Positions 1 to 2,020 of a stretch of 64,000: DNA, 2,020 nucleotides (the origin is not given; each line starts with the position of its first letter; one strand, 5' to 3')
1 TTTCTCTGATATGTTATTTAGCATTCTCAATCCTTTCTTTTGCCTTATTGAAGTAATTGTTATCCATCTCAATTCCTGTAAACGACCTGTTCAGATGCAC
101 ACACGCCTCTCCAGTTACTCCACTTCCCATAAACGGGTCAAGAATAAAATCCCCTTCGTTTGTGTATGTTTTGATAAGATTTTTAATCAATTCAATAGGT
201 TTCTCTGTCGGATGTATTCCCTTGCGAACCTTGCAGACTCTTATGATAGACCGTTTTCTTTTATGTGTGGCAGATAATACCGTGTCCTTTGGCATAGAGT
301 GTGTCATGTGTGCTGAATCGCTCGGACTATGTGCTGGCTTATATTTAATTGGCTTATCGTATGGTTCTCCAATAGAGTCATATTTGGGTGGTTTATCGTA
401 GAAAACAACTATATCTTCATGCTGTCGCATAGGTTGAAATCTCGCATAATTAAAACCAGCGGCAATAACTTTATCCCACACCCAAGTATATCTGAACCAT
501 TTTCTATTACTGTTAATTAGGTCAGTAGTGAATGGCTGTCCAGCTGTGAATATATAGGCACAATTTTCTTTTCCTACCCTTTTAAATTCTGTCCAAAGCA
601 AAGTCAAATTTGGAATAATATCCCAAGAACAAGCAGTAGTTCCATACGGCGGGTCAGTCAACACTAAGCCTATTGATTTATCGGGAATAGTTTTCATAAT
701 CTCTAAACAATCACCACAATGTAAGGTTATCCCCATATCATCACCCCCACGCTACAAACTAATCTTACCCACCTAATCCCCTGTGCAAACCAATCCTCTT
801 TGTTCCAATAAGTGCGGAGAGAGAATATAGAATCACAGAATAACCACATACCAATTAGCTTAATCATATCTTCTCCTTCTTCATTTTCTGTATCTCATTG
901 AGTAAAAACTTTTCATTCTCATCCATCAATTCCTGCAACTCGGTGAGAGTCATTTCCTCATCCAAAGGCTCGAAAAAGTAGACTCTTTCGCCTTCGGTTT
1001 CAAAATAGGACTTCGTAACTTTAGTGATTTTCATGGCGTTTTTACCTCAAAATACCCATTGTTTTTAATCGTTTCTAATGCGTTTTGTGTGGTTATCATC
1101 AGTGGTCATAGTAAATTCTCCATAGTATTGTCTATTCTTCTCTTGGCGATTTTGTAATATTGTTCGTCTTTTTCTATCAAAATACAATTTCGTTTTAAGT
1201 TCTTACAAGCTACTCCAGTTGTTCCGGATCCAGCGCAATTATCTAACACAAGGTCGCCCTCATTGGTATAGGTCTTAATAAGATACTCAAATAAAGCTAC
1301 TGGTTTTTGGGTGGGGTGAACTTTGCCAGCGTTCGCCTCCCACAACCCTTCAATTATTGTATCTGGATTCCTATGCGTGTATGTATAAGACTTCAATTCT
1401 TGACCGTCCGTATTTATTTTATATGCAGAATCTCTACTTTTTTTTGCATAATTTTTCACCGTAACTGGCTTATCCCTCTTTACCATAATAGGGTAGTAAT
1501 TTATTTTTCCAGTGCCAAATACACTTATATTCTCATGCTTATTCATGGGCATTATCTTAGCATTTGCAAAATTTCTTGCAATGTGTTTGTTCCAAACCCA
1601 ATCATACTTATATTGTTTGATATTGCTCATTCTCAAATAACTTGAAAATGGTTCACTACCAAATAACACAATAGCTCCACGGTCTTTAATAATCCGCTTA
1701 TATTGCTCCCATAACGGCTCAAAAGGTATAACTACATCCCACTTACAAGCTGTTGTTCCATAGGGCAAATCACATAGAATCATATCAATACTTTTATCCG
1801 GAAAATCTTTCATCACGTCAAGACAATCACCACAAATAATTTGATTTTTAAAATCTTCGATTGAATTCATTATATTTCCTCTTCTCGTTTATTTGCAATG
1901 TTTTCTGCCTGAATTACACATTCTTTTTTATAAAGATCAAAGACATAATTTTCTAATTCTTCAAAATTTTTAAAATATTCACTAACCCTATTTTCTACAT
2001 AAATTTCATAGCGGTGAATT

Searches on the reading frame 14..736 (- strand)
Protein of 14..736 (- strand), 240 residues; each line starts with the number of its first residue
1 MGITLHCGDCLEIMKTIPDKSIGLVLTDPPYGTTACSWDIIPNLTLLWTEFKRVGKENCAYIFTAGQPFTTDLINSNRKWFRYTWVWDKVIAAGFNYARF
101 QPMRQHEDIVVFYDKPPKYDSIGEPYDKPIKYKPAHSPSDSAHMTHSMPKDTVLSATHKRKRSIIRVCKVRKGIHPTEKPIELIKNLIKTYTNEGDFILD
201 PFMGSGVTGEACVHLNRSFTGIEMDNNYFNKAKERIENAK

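Call 26: search_protein_families(library=phrogs, proteins=[window:14-736:-], max_evalue=0.01)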
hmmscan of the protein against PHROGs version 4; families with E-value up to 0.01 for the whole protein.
window:14-736:- (240 aa): 13 families
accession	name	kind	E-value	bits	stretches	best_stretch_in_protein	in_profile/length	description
phrog_67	-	other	1.5e-72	246.8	1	1-239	122-346/743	DNA methyltransferase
phrog_12862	-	unknown function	1.4e-42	146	1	3-120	3-120/149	-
phrog_18293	-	other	7.1e-27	94.7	1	163-240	33-111/119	methyltransferase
phrog_498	-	other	9.6e-26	91.4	1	6-238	204-422/633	DNA methyltransferase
phrog_3008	-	other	1.6e-24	87.5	1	172-239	147-214/244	DNA methyltransferase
phrog_6952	-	other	5.6e-16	59.9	1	173-238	112-177/181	DNA methyltransferase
phrog_8769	-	other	7.4e-14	52.4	1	185-238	2-55/71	methyltransferase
phrog_6025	-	other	6e-13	49.8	1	3-74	12-92/192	DNA methyltransferase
phrog_23148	-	unknown function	1.1e-12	49.3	1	166-239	76-149/165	-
phrog_23085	-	unknown function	1.1e-10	42.3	1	169-234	38-103/138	-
phrog_18146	-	other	1.8e-07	31.4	0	181-224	55-99/452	DNA methyltransferase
phrog_16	-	DNA, RNA and nucleotide metabolism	3.2e-07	29.9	1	172-233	845-906/986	DNA helicase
phrog_12517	-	unknown function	3.2e-06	27.6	1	187-237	98-148/316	-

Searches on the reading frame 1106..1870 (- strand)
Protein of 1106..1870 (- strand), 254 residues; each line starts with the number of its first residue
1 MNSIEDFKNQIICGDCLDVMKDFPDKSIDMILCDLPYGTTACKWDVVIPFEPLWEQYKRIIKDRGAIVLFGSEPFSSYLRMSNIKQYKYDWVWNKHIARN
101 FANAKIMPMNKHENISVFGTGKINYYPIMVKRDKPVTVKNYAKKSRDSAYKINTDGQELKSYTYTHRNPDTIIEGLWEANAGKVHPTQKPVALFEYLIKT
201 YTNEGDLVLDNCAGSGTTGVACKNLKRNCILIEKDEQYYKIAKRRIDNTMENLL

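Call 26: search_protein_families(library=phrogs, proteins=[window:1106-1870:-], max_evalue=0.01)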
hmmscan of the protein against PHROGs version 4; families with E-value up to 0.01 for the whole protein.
window:1106-1870:- (254 aa): 15 families
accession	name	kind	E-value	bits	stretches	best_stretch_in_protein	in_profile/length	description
phrog_67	-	other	9.6e-78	263.9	1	4-252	119-349/743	DNA methyltransferase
phrog_12862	-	unknown function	5.9e-54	183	1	8-147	2-140/149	-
phrog_18293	-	other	5.1e-34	117.8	1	144-251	8-112/119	methyltransferase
phrog_3008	-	other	2.2e-27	96.9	1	180-251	145-216/244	DNA methyltransferase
phrog_498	-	other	1.7e-26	93.9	1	11-249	203-423/633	DNA methyltransferase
phrog_8769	-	other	2.2e-16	60.5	1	202-251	9-58/71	methyltransferase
phrog_6025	-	other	3.1e-16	60.5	1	8-84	11-97/192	DNA methyltransferase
phrog_23148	-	unknown function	2.3e-15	58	1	179-247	79-147/165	-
phrog_23085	-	unknown function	3.6e-12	47.1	1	181-246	40-106/138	-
phrog_6952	-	other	1.7e-08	35.5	1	185-249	114-178/181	DNA methyltransferase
phrog_23224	-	other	4.7e-08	33.7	1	172-250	218-296/305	DNA methyltransferase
phrog_16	-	DNA, RNA and nucleotide metabolism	1.2e-05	24.8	1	152-243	829-906/986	DNA helicase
phrog_12517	-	unknown function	1.7e-05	25.2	1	186-249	88-150/316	-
phrog_18146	-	other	1.8e-05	24.8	1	191-233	55-98/452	DNA methyltransferase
phrog_3820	-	other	0.00098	19.3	1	203-244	66-108/255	DNA methyltransferase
